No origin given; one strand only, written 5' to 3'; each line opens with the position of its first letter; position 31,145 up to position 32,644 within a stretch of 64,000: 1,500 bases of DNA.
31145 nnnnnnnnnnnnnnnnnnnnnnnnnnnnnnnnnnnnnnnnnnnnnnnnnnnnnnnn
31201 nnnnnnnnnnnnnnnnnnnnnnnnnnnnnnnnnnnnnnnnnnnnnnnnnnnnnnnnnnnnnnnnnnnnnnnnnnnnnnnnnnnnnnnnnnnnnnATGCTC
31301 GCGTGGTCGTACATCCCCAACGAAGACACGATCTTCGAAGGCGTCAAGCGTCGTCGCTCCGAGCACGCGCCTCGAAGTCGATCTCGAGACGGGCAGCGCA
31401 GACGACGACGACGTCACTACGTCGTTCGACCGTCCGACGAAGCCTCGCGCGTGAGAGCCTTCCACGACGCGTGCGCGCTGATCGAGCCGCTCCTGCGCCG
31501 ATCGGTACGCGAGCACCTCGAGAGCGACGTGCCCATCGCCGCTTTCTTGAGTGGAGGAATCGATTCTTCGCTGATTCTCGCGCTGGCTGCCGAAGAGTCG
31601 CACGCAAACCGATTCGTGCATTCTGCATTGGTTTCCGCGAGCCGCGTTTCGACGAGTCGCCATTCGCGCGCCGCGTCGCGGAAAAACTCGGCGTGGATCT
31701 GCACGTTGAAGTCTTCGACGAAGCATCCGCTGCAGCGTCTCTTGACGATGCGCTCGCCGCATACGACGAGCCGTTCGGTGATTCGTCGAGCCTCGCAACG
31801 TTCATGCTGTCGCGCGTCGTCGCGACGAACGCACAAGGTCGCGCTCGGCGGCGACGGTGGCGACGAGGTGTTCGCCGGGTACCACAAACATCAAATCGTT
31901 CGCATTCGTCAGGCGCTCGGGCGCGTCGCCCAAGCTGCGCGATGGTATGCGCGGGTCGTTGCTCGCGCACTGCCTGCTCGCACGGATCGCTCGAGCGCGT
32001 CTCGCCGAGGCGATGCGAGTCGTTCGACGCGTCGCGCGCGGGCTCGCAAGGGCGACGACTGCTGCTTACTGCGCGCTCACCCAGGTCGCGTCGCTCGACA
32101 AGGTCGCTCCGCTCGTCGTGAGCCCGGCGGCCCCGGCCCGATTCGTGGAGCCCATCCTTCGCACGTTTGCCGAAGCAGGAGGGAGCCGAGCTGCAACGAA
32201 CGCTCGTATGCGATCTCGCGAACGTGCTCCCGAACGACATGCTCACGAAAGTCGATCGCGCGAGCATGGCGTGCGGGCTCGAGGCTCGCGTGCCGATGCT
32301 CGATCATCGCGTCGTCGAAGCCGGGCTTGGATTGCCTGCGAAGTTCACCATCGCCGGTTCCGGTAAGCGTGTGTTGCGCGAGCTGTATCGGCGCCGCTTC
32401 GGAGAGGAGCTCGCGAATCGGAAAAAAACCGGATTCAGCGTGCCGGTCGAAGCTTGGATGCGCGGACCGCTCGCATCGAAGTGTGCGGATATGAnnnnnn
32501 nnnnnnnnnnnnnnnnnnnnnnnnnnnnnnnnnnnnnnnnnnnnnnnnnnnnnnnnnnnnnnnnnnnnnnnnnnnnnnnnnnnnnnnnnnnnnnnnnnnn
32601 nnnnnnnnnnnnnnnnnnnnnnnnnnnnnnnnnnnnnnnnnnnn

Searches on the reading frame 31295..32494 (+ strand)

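Call 11: search_protein_families(library=pfam, proteins=[window:31295-32494:+], max_evalue=0.00001)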
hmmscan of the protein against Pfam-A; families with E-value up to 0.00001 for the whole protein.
window:31295-32494:+ (399 aa): 1 family
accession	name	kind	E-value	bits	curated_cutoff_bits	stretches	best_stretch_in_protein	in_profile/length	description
PF00733.27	Asn_synthase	-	1.8e-23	84.2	21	1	63-249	2-180/354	Asparagine synthase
